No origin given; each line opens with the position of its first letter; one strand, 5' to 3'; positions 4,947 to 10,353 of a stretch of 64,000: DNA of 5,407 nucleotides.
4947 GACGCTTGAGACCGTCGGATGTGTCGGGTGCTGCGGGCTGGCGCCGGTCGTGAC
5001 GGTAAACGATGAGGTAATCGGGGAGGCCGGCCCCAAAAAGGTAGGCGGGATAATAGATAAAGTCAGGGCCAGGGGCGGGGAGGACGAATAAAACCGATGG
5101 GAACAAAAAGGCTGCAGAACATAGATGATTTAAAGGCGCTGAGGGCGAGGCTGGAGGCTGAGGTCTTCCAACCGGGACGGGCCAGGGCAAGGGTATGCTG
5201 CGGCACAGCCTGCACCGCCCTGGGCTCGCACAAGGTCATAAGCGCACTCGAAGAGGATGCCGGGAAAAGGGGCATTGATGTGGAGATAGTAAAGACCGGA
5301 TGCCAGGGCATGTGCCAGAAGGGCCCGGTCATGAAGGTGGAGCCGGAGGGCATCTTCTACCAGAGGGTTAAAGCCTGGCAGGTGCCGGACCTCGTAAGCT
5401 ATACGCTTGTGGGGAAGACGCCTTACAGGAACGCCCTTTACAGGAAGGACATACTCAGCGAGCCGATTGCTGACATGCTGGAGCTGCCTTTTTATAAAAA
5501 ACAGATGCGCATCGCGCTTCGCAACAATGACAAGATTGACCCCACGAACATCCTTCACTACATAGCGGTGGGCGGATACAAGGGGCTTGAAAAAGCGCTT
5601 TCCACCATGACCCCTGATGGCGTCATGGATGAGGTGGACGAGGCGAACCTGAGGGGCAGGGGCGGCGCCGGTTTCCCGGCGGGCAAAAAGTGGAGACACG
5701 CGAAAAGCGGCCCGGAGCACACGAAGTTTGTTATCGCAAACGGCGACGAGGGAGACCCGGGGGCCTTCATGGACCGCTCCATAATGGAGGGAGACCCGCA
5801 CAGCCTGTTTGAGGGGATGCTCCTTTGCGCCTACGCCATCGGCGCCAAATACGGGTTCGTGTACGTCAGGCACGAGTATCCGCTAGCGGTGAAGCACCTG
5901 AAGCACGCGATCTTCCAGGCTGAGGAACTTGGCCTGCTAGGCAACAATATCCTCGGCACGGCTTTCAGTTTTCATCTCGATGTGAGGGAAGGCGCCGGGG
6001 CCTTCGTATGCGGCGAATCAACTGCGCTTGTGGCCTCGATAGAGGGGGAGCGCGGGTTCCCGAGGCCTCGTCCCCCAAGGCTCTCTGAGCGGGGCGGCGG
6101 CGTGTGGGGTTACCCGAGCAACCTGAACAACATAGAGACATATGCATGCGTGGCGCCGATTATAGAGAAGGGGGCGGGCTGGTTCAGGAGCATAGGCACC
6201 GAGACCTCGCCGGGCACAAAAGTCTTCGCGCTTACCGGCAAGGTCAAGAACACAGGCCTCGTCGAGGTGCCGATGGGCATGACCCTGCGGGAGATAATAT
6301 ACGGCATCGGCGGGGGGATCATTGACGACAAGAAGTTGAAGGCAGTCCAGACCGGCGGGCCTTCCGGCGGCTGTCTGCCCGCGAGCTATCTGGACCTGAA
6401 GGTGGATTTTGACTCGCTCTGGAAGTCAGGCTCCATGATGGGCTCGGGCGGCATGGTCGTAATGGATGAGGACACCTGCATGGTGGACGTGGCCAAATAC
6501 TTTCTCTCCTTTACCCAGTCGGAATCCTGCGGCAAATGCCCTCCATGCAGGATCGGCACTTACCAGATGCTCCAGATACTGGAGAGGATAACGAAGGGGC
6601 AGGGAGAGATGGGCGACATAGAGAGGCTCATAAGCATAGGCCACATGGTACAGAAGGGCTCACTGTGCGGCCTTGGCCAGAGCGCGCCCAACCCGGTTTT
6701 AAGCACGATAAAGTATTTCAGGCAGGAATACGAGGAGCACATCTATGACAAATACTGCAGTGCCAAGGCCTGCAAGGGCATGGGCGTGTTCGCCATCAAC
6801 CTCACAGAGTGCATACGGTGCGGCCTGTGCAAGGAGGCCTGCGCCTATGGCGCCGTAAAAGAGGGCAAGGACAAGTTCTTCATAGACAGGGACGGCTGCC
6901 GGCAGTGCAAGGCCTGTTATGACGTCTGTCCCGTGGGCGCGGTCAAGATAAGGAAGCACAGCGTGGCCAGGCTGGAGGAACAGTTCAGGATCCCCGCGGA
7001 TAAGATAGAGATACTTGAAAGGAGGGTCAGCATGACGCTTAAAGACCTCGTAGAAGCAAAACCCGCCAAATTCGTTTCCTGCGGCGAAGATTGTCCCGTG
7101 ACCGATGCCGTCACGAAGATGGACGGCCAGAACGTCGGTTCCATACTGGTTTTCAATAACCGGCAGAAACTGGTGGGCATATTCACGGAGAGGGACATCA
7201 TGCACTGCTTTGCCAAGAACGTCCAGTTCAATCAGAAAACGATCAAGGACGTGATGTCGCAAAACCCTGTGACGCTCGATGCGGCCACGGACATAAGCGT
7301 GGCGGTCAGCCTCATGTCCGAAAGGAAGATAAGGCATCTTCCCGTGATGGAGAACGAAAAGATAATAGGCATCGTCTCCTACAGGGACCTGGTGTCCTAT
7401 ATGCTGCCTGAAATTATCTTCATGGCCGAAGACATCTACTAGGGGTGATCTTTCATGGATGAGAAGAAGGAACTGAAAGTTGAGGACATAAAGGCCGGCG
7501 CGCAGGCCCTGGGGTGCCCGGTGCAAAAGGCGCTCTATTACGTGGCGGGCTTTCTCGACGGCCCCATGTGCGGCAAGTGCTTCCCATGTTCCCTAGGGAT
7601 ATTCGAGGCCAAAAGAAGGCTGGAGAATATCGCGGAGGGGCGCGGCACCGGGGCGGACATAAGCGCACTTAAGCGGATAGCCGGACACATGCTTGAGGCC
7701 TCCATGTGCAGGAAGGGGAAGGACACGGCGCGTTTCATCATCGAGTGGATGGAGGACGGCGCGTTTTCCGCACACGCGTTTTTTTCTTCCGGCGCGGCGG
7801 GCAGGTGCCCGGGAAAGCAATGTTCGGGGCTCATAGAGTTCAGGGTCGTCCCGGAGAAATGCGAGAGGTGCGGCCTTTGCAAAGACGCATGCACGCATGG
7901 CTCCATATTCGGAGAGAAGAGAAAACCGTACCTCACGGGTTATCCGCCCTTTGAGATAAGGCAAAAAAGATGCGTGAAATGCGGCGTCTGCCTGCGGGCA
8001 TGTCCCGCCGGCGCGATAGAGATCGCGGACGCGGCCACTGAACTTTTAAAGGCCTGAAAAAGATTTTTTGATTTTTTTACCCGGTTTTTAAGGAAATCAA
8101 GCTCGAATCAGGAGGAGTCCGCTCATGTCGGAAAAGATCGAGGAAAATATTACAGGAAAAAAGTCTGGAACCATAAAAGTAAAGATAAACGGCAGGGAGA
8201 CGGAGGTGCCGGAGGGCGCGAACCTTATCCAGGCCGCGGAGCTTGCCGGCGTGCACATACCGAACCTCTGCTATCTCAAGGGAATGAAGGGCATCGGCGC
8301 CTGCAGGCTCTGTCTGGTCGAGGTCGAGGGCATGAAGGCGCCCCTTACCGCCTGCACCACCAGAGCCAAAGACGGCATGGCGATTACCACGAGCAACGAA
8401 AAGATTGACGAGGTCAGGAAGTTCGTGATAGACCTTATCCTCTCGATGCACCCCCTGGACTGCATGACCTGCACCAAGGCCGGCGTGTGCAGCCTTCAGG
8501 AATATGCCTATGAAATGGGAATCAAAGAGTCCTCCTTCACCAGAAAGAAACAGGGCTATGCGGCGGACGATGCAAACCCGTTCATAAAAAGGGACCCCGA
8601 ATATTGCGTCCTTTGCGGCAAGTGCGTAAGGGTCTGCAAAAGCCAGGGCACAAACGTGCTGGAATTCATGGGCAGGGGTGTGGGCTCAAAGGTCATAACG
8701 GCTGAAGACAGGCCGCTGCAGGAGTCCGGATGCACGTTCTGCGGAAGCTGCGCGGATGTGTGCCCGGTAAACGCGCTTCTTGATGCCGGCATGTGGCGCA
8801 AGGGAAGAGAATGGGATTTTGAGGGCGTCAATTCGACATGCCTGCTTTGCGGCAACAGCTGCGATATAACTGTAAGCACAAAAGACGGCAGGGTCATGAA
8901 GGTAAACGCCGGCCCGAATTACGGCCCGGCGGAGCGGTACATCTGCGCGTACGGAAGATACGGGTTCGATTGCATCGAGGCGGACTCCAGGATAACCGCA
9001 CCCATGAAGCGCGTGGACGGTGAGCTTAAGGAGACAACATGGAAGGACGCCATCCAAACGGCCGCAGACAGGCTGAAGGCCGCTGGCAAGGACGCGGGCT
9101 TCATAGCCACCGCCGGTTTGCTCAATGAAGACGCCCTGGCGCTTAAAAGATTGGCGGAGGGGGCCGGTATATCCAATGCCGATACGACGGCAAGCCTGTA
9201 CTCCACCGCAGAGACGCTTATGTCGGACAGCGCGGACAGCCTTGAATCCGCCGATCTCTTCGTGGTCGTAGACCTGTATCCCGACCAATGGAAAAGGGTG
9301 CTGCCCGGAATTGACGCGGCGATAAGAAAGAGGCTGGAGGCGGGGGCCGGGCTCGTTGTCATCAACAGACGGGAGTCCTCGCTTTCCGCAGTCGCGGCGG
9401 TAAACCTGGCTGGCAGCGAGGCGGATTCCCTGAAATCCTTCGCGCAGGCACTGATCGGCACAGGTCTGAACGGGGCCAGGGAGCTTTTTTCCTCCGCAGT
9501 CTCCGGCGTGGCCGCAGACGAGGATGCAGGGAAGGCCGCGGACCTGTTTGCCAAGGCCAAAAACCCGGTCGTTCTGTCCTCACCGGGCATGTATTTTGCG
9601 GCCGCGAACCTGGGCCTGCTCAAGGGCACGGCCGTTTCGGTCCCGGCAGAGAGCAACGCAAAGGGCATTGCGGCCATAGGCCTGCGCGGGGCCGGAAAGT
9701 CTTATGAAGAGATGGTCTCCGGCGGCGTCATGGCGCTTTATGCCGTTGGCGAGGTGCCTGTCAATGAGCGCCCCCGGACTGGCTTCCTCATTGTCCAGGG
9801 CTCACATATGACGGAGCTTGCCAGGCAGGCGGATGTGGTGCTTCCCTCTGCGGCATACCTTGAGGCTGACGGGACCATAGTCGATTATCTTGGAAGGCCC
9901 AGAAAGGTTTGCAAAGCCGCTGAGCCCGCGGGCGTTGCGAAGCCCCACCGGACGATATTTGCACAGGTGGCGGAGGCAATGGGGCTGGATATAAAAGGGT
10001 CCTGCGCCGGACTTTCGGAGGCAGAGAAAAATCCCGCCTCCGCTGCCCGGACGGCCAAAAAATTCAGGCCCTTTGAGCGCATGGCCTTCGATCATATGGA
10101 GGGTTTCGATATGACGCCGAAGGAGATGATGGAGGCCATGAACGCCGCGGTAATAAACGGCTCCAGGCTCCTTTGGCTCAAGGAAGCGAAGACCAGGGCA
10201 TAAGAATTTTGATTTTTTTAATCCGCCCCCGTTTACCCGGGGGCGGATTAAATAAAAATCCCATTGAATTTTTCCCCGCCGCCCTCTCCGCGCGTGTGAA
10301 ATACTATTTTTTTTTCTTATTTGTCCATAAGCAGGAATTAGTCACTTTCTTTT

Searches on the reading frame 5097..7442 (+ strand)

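Call 30: search_protein_families(library=pfam, max_evalue=0.000001, proteins=[window:5097-7442:+])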
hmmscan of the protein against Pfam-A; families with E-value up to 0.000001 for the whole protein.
window:5097-7442:+ (781 aa): 8 families
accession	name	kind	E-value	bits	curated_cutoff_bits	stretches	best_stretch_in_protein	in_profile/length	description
PF01512.22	Complex1_51K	-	6.6e-40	136.9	31.2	1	180-353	1-149/150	Nuo51 FMN-binding domain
PF10589.14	NADH_4Fe-4S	-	1.4e-33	115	23.5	1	464-548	1-85/85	NADH-ubiquinone oxidoreductase-F iron-sulfur binding region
PF00571.33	CBS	-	2.1e-25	89.2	24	2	716-769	1-55/57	CBS domain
PF10531.15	SLBB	-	3.8e-08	33.5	27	1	376-425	1-53/55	SLBB domain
PF12838.12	Fer4_7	-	5.1e-08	33.7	27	0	572-615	2-52/52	4Fe-4S dicluster domain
PF01257.25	2Fe-2S_thioredx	-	3.2e-07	30.7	24.8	1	26-100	63-141/145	Thioredoxin-like [2Fe-2S] ferredoxin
PF14697.11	Fer4_21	-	3.8e-07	30.6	35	1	567-617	3-58/59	4Fe-4S dicluster domain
PF00037.32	Fer4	-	7.3e-07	29.2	21.1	0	595-616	2-23/24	4Fe-4S binding domain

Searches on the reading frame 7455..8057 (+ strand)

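Call 30: search_protein_families(library=pfam, max_evalue=0.000001, proteins=[window:7455-8057:+])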
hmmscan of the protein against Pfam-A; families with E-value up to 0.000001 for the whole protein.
window:7455-8057:+ (200 aa): 5 families
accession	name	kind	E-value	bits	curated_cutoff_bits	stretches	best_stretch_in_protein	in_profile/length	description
PF10589.14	NADH_4Fe-4S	-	7.5e-13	48.6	23.5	1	27-99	3-75/85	NADH-ubiquinone oxidoreductase-F iron-sulfur binding region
PF00037.32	Fer4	-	4.9e-11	42.4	21.1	0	168-189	3-24/24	4Fe-4S binding domain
PF12838.12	Fer4_7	-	8.1e-10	39.5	27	1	135-187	1-52/52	4Fe-4S dicluster domain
PF12837.12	Fer4_6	-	1.2e-07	31.8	25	0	166-188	2-24/24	4Fe-4S binding domain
PF13237.11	Fer4_10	-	3.4e-07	30.5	25.5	0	168-193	4-31/53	4Fe-4S dicluster domain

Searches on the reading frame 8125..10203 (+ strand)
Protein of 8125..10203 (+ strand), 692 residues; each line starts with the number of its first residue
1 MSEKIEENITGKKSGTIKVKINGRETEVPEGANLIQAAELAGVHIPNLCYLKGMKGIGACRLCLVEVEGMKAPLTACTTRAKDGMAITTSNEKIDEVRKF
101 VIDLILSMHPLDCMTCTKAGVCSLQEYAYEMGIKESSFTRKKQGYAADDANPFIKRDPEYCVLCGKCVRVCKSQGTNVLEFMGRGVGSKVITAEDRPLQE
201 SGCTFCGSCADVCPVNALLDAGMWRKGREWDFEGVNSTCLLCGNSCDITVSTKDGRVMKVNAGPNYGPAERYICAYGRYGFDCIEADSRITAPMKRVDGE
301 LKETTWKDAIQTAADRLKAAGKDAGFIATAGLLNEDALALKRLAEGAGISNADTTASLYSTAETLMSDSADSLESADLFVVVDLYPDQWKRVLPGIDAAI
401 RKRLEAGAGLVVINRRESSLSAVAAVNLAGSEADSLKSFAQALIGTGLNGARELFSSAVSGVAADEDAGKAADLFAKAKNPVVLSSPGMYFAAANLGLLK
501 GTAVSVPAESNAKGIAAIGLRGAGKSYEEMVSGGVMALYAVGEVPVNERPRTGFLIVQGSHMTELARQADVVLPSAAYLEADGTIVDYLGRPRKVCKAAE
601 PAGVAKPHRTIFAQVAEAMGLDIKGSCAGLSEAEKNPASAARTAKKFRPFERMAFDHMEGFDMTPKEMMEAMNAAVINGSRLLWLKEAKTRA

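Call 30: search_protein_families(library=pfam, max_evalue=0.000001, proteins=[window:8125-10203:+])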
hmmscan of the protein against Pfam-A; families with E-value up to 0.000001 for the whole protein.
window:8125-10203:+ (692 aa): 7 families
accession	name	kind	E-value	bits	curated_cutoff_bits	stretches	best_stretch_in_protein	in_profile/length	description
PF00384.28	Molybdopterin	-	1.9e-28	100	24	1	289-617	1-352/353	Molybdopterin oxidoreductase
PF13510.11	Fer2_4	-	3.2e-19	69.2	22.8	1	16-91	3-81/82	2Fe-2S iron-sulfur cluster binding domain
PF10588.14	NADH-G_4Fe-4S_3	-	8.1e-16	57.7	27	1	98-136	1-39/40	NADH-ubiquinone oxidoreductase-G iron-sulfur binding region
PF12838.12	Fer4_7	-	2.9e-08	34.5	27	1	161-217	2-52/52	4Fe-4S dicluster domain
PF00037.32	Fer4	-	4.2e-08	33.1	21.1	0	200-218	5-23/24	4Fe-4S binding domain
PF14697.11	Fer4_21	-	6e-07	29.9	35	1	158-217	5-56/59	4Fe-4S dicluster domain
PF00111.32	Fer2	-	9.1e-07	29.2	21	1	21-80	3-75/77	2Fe-2S iron-sulfur cluster binding domain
